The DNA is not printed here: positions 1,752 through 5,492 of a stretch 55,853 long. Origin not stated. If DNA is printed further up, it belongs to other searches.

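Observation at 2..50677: Two diverged A-B-G cassettes of giant T9SS-sorted surface proteins converge on a 21-kb block of core genes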

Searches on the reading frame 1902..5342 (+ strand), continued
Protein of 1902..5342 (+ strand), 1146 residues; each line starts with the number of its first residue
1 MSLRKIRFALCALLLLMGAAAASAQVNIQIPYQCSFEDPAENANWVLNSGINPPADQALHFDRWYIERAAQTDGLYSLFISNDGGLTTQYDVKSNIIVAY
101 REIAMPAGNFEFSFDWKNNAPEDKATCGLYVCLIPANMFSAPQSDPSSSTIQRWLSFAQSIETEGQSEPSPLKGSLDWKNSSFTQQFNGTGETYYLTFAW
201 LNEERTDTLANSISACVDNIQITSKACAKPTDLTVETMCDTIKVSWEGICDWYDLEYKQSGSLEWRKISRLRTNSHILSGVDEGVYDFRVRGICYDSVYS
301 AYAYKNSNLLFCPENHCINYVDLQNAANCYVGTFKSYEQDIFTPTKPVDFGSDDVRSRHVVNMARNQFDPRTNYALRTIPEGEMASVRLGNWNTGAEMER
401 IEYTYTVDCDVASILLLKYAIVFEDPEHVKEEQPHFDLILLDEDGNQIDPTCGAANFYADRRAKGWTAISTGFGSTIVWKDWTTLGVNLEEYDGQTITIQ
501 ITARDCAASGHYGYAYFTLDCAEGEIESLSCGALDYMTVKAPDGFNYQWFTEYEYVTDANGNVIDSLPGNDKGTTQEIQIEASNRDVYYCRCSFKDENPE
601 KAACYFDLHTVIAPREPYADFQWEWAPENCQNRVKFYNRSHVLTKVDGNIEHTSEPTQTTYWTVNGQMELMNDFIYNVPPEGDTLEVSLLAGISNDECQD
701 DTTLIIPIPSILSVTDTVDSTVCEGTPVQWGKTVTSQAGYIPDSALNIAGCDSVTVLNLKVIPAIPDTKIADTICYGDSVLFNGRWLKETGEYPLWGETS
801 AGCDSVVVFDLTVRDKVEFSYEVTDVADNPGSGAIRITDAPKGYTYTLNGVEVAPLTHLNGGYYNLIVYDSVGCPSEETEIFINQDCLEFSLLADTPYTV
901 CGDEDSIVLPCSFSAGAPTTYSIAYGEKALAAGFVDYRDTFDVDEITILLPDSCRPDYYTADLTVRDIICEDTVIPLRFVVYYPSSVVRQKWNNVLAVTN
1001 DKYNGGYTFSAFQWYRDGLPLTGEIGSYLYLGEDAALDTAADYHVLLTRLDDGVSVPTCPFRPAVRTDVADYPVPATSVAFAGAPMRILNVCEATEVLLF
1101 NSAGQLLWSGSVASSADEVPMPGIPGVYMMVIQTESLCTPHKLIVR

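Call 32: search_solved_structures(query=A2, max_evalue=1)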
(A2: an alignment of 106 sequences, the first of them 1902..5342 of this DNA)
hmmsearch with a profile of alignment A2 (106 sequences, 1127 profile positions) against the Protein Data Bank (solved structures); distinct sequences matched with E-value up to 1: 49.
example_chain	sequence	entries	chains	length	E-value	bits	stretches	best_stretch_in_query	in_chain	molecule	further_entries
8q6t_I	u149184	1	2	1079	1.4e-15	59.3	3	229-304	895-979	Titin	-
9ot8_A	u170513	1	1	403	2.8e-12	48.4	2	225-289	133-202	FN3con-9 - FN3con-41 fusion,Galectin-3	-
9ncf_S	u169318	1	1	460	4.7e-10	41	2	994-1073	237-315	Immunoglobulin-like domain protein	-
8g4l_bm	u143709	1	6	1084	5.9e-08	34.1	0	232-289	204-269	Titin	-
9c2d_S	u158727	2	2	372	4.3e-07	31.2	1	993-1114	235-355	Tail protein | Putative tail protein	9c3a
4u3h_A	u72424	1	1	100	1e-06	30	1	224-289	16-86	FN3con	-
9l9p_S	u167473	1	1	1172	4.1e-06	28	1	230-299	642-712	Putative tail fiber protein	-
9ot9_A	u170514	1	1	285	9.9e-05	23.4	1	225-289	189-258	Galectin-3,FN3con-7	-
9n7g_A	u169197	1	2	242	0.00014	22.9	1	225-289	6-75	Protein S100-A7 FN3 chimera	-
3lpw_A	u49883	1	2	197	0.00022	22.2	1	231-289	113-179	A77-A78 domain from Titin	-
3k0w_A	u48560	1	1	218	0.0065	17.4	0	994-1045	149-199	Mucosa-associated lymphoid tissue lymphoma translocation protein 1, isoform 2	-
6dg5_C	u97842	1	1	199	0.0066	17.3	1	223-290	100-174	Cytokine receptor common subunit gamma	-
8glk_D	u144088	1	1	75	0.01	16.7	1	1066-1126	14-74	Endonuclease I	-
5hfs_A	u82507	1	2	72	0.023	15.6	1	1056-1127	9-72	Gingipain R2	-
7pq4_A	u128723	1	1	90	0.03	15.2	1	1054-1127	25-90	Arginine-specific cysteine proteinase (Arg-gingipain)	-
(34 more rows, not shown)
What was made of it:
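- On T9SS type A cargo (TIGR04183 / PF18962 C-terminal sorting domain): The profile weakly hits gingipain CTD structures (call 32).
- The profile hits gingipain CTD structures weakly (call 32).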

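Call 34: search_protein_families(library=pfam, proteins=[P0004, P0009, P0144], max_evalue=0.01)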
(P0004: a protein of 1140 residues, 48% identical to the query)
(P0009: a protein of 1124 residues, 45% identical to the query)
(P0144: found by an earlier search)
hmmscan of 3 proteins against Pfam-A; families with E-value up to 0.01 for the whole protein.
P0004 (1140 aa): 1 family
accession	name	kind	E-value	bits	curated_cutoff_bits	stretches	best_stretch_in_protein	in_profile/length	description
PF24170.1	Fn3-II_PB4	-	0.00063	20.4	27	0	238-294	22-80/95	Straight fiber protein PB4 second Fn3-like domain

P0009 (1124 aa): 2 families
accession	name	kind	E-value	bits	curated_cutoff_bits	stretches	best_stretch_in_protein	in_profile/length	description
PF19081.6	Ig_7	-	1.2e-06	29.1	27.3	1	521-580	11-70/84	Ig-like domain CHU_C associated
PF24170.1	Fn3-II_PB4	-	0.0047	17.6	27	0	226-292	21-90/95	Straight fiber protein PB4 second Fn3-like domain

P0144 (1129 aa): 1 family
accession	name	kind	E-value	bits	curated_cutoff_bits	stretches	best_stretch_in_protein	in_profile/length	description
PF16405.10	DUF5013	-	0.0018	18.9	28.5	1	57-124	26-100/149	Domain of unknown function (DUF5013)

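Call 47: predict_structure(alignment_id=A2)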
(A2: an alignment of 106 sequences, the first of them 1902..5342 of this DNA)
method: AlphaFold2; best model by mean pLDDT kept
length: 1146 residues; sequences in the alignment: 106
mean_pLDDT: 86.3   pTM: 0.58
mean pLDDT of the five models: 86.3, 86.2, 86.1, 85.4, 84.8
residues with pLDDT >= 90: 552; 70-90: 496; 50-70: 79; < 50: 19
segments of 3 or more residues with pLDDT < 50: 1-3, 22-25, 1069-1076
pLDDT, mean of each block of 10 residues (from residue 1): 61 69 65 92 93 72 87 87 79 93 95 94 92 96 92 95 88 88 92 95 75 88 95 92 94 93 84 90 91 93 92 88 95 73 89 79 81 84 90 86 92 88 94 93 94 91 90 85 90 95 87 93 74 81 91 93 91 94 87 84 87 88 92 93 85 87 87 86 94 85 94 79 79 84 82 84 58 67 66 62 60 79 79 87 86 87 87 83 82 86 94 84 96 94 91 95 87 91 96 89 92 95 90 85 97 96 74 51 86 91 83 90 86 86 81
secondary structure, 60 per line:
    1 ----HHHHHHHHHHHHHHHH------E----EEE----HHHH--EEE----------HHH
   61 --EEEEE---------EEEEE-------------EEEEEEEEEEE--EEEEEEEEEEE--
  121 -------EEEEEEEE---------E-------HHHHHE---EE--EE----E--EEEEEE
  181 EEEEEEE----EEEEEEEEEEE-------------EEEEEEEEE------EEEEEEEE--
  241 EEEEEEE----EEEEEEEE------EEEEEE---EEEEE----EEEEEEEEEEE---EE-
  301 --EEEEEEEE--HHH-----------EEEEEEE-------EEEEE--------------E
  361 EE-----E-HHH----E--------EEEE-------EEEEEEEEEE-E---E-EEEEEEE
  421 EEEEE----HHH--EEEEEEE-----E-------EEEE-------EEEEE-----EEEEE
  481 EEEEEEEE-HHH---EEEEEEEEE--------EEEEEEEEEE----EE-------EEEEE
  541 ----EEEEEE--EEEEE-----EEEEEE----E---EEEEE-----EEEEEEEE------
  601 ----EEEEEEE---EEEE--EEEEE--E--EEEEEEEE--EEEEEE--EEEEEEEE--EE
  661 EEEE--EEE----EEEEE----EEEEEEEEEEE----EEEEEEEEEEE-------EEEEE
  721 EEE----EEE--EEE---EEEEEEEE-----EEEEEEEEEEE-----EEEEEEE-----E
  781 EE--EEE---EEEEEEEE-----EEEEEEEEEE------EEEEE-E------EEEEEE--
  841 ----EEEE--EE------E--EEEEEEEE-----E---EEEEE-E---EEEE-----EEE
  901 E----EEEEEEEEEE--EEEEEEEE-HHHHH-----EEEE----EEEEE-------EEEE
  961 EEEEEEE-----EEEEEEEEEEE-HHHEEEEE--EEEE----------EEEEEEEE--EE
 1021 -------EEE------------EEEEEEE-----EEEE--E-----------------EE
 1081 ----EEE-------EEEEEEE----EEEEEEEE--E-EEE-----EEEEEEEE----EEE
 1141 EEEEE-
elements in order (helices of 4 or more, strands of 3 or more residues): H5-20 E32-34 H39-42 E45-47 E63-67 E77-81 E95-105 E108-118 E128-135 H153-157 E175-187 E192-202 E216-224 E231-238 E241-247 E252-259 E266-271 E275-279 E284-294 E303-310 E327-333 E341-345 E360-362 E386-389 E397-406 E414-425 E435-441 E455-458 E466-470 E476-488 E496-504 E513-522 E536-540 E545-550 E553-557 E563-568 E577-581 E587-594 E605-611 E615-618 E621-625 E631-638 E641-646 E649-656 E659-664 E667-669 E674-678 E683-693 E698-708 E716-723 E728-730 E733-735 E739-746 E752-762 E768-774 E780-782 E785-787 E791-798 E804-813 E820-824 E833-838 E845-848 E862-869 E879-883 E889-892 E898-901 E906-915 E918-925 H927-931 E937-940 E945-949 E957-967 E973-983 E988-992 E995-998 E1009-1016 E1028-1030 E1043-1049 E1055-1058 E1085-1087 E1095-1101 E1106-1113 E1118-1120 E1126-1133 E1138-1145
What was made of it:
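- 1902..5342 (+): B_L, 1146 aa. Order of parts: signal peptide with Q after the cleavage site; an N-terminal jelly roll similar to choice-of-anchor J; FN3; the central conserved jelly roll; Ig/PKD-like domains; Cys-rich repeats; an Ig-like domain; the CTD. AlphaFold2 model with pLDDT 86 (call 47).
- The AF2 model is all-beta with pLDDT 86 (call 47).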

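Call 49: fold_search(model_id=the predicted structure, library=pdb)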
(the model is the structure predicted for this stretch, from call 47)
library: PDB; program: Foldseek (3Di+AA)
matches with E <= 10: 1792; with E <= 0.001: 230
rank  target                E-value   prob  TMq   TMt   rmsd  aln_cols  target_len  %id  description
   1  8g4l_am               4.8e-15  1.00  0.09  0.10  107.5      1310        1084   10  Cryo-EM structure of the human cardiac myosin filament (released 2023-11-01)
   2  9fly_A                8.1e-14  1.00  0.12  0.15  89.9       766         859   13  CryoEM structure of the base (4151-5009) in the grappling hook protein A (GhpA) in the bacterium Aureispira sp. CCB-QB (released 2024-10-16)
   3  9bfu_A                8.9e-12  1.00  0.09  0.07  43.4      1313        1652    9  Cryo-EM structure of Sevenless extracellular domain (composite map of the dimer, pH 4.6) (released 2025-01-29)
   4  9flw_A                2.4e-11  1.00  0.12  0.22  65.8       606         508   12  CryoEM structure of the fragment-6 (3571-4078) in the grappling hook protein A (GhpA) in the bacterium Aureispira sp.  (released 2024-10-16)
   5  9pwq_A                2.6e-11  1.00  0.08  0.07  60.6      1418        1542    9  Cryo-EM structure of receptor tyrosine kinase ROS1 extracellular domain in complex with NELL2 (released 2026-02-25)
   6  9ozh_D                9.4e-11  1.00  0.09  0.07  56.1      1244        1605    9  Cryo-EM structure of 1:2:1 ROS1/NEL/NICOL holo-complex, conformation 2. (released 2026-02-25)
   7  5oj6_B                1.2e-10  1.00  0.09  0.14  26.0       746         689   11  Crystal structure of the chicken MDGA1 ectodomain in complex with the human neuroligin 1 (NL1(-A-B)) cholinesterase do (released 2017-08-23)
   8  9ozi_A                1.8e-10  1.00  0.09  0.07  64.2      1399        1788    9  Cryo-EM structure of chicken ROS1 in apo-state. This is the complete map and model. (released 2026-02-25)
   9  2v5y                  1.1e-08  1.00  0.10  0.18  37.7       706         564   10  Crystal structure of the receptor protein tyrosine phosphatase mu ectodomain (released 2007-09-11)
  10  9flv_A                2.4e-08  1.00  0.11  0.22  26.7       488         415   12  CryoEM structure of the fragment-5 (2393-2807) in the grappling hook protein A (GhpA) in the bacterium Aureispira sp.  (released 2024-10-16)
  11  4pbx                  3.5e-08  1.00  0.11  0.19  55.7       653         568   10  Crystal structure of the six N-terminal domains of human receptor protein tyrosine phosphatase sigma (released 2014-11-12)
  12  9flu_A                4.0e-08  1.00  0.10  0.24  17.9       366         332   16  CryoEM structure of the fragment-1 (3402-3733) in the grappling hook protein A (GhpA) in the bacterium Aureispira sp.  (released 2024-10-16)
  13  8ave_B                5.6e-08  1.00  0.08  0.12  41.7       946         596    9  Human leptin in complex with the human LEP-R ectodomain fused to a C-terminal trimeric isoleucine GCN4 zipper (2:2 mod (released 2023-04-05)
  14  9bfp_A                6.2e-08  0.96  0.07  0.08  33.0      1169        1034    8  Cryo-EM structure of Sevenless extracellular domain (monomer) (released 2025-01-29)
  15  8s3o_A                6.4e-08  0.99  0.08  0.07  36.7       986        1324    9  Structure of native human CD109 (released 2025-03-05)
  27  8a1f_B                4.0e-07  1.00  0.09  0.24  19.6       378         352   10  Human PTPRK N-terminal domains MAM-Ig-FN1 (released 2023-03-15)
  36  8a1f_A                9.4e-07  1.00  0.09  0.24  19.9       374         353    9  Human PTPRK N-terminal domains MAM-Ig-FN1 (released 2023-03-15)
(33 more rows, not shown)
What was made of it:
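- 1902..5342 (+): Foldseek (call 49).
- Closest known: MAM-Ig-FN3 ectodomains of metazoan receptor phosphatases. Same: These are among the structural matches for B_L (call 49: 8a1f, 2v5y).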

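Call 74: find_encoding_contigs(protein=P0002, flank=10000, max_places=6)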
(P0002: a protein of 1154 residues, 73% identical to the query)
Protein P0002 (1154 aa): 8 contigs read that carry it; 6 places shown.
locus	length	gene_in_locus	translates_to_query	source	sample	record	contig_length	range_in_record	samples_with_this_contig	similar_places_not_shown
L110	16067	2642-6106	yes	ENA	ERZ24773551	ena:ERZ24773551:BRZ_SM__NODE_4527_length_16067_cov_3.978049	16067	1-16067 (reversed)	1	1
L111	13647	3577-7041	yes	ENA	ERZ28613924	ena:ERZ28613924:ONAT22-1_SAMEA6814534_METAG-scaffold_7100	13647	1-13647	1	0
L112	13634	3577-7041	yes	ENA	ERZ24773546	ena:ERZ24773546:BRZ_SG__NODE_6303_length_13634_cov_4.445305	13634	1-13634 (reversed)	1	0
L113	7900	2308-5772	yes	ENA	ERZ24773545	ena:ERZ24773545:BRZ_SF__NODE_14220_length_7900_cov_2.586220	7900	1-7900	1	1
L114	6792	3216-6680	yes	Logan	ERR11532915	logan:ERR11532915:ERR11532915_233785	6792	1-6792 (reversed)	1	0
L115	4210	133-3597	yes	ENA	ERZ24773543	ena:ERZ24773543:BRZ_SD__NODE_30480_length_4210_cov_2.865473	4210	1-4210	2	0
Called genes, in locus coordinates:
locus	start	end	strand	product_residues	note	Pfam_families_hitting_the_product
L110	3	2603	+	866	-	?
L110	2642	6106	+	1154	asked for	-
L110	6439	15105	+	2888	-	PF16656:Pur_ac_phosph_N (faint), PF24489:Ig_J_second (faint), PF00041:fn3 (weak)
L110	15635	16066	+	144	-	?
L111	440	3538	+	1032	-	PF18911:PKD_4 (weak)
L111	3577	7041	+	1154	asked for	-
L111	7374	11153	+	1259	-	-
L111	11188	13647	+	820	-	?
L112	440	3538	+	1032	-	PF18911:PKD_4 (weak)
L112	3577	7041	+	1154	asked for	-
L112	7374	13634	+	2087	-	?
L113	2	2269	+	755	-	?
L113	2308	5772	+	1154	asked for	-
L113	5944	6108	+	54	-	-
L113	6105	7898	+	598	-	?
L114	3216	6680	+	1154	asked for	-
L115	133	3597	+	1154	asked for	-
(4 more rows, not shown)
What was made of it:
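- Some allele-2 contigs have 2.5-4x coverage (call 74).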

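Call 75: find_encoding_contigs(protein=P0144, flank=10000, max_places=6)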
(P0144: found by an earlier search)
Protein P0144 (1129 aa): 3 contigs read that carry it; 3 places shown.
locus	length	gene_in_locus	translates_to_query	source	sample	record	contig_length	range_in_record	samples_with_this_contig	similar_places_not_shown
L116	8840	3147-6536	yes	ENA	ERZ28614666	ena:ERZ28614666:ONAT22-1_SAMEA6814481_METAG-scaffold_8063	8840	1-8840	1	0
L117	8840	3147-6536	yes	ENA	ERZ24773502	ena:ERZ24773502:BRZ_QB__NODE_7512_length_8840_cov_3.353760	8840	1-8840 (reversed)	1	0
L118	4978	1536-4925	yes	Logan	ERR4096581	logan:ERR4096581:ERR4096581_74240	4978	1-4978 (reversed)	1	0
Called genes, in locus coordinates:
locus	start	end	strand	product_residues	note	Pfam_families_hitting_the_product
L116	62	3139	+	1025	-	PF00801:PKD (faint), PF18911:PKD_4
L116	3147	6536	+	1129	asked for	-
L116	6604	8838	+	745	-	?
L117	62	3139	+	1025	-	PF00801:PKD (faint), PF18911:PKD_4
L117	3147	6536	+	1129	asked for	-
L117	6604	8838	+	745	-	?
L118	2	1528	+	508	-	?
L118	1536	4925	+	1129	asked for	-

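Call 78: find_encoding_contigs(protein=P0003, flank=10000, max_places=6)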
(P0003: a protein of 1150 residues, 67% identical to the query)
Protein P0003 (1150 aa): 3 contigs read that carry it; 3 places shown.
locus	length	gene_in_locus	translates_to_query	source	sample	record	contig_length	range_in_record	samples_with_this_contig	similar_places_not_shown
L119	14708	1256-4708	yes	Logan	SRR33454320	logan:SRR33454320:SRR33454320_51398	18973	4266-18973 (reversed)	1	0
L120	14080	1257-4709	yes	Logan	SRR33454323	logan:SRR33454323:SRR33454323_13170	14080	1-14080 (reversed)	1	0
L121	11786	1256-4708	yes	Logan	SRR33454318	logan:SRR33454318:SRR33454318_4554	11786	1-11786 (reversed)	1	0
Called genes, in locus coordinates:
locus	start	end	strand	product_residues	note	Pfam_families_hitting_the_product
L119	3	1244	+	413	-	?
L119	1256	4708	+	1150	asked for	-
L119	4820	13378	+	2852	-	PF00629:MAM (faint), PF00041:fn3 (faint), PF16656:Pur_ac_phosph_N (faint), PF24489:Ig_J_second (faint)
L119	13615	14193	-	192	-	PF01558:POR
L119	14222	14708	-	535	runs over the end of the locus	PF01855:POR_N, PF02776:TPP_enzyme_N (faint), PF02775:TPP_enzyme_C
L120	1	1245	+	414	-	?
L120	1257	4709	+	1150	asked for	-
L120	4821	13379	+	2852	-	PF00629:MAM (faint), PF00041:fn3 (faint), PF16656:Pur_ac_phosph_N (faint), PF24489:Ig_J_second (faint)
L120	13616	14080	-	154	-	?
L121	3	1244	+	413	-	?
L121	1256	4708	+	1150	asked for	-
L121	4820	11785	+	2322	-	?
